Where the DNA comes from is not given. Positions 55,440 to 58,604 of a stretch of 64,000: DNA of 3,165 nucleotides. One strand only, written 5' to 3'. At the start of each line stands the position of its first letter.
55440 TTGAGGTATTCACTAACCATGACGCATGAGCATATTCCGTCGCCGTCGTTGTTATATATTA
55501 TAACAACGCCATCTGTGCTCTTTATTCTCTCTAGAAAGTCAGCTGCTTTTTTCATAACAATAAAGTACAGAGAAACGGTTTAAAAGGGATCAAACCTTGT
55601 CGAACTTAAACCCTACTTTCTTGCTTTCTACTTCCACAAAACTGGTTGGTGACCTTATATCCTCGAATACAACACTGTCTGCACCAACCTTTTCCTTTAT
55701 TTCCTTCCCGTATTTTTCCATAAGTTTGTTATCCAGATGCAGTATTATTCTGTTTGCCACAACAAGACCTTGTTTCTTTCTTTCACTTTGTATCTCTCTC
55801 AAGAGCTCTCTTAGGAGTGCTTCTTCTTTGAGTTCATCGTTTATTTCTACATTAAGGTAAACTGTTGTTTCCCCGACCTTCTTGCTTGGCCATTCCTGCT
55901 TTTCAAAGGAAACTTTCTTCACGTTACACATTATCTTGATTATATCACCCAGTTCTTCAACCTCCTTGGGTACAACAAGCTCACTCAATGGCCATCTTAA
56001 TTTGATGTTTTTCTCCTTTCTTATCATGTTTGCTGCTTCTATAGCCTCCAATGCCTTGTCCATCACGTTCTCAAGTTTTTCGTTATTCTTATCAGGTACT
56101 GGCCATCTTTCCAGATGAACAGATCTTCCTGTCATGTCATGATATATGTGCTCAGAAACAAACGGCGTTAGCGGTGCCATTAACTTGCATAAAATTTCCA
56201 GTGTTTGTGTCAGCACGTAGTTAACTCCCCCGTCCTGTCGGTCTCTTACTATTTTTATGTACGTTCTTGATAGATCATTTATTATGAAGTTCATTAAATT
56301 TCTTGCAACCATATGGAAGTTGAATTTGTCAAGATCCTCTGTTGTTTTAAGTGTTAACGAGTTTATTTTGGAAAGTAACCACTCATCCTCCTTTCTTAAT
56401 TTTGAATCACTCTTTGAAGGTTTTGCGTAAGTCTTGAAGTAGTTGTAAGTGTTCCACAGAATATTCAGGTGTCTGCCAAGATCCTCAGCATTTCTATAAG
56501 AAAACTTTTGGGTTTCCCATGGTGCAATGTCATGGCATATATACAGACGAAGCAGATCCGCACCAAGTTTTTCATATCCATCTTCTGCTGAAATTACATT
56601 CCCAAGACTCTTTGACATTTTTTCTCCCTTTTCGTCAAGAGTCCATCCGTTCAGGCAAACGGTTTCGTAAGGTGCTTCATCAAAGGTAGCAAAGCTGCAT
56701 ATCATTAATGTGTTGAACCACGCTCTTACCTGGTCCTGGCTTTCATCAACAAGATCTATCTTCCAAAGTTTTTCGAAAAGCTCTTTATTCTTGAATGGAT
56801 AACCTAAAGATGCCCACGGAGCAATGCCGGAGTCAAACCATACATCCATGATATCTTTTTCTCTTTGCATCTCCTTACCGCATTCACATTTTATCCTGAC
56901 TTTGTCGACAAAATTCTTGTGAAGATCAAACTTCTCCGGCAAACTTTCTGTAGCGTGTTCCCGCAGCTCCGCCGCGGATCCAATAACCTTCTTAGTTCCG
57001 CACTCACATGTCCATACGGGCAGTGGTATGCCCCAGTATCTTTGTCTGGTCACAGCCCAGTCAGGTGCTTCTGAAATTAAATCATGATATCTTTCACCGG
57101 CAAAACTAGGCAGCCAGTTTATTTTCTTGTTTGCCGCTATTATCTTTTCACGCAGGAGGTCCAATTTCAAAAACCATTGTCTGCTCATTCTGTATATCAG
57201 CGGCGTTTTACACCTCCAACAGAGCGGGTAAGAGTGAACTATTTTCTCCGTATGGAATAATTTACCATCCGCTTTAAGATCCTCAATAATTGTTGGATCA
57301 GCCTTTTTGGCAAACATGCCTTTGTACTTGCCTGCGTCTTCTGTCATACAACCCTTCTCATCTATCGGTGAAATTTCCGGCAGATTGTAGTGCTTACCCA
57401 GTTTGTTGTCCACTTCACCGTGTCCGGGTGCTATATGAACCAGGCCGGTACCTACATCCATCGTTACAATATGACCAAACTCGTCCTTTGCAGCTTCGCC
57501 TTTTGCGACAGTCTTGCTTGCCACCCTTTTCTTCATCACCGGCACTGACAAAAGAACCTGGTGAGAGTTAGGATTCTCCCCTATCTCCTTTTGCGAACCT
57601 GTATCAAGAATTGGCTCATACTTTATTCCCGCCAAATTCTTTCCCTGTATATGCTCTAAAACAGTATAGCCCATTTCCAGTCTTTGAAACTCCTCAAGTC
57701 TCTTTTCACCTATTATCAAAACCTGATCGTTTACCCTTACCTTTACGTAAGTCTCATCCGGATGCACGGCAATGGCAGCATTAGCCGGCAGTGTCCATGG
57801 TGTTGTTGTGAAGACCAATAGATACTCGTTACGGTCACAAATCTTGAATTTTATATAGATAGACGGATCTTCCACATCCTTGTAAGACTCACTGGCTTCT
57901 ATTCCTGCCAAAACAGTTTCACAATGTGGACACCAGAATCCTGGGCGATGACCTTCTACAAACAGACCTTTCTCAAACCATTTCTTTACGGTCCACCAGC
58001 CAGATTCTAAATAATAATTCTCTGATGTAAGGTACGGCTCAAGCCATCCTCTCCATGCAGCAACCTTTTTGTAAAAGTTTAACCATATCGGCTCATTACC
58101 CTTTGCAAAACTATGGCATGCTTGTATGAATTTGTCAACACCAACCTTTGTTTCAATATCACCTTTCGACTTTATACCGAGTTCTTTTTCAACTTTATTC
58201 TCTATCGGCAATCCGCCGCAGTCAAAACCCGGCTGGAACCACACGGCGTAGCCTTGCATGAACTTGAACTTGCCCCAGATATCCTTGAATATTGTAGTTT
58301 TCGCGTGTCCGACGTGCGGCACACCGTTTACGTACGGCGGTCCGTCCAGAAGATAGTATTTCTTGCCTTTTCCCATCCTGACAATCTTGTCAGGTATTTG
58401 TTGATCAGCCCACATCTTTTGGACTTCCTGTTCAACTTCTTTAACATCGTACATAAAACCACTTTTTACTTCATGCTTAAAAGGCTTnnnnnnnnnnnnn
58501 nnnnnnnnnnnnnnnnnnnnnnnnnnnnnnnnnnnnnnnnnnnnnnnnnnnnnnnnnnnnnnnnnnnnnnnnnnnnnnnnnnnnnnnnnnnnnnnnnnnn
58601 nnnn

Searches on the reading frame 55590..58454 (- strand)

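Call 72: search_protein_families(library=pfam, proteins=[window:55590-58454:-], max_evalue=0.00001)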
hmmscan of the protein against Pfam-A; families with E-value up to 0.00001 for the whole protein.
window:55590-58454:- (954 aa): 5 families
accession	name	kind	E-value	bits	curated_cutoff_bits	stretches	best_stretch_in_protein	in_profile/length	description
PF00133.28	tRNA-synt_1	-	3e-105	352.8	22.7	1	11-640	2-403/414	tRNA synthetases class I (I, L, M and V)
PF08264.19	Anticodon_1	-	2.3e-33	115.6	25.1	1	690-825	1-146/148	Anticodon-binding domain of tRNA ligase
PF09334.17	tRNA-synt_1g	-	1.7e-23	83.5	20.1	2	40-91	8-59/391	tRNA synthetases class I (M)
PF19302.4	DUF5915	-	4.8e-12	46.2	27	1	850-947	87-188/195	Domain of unknown function (DUF5915)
PF01406.26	tRNA-synt_1e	-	6.9e-06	26.1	27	0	587-640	229-281/301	tRNA synthetases class I (C) catalytic domain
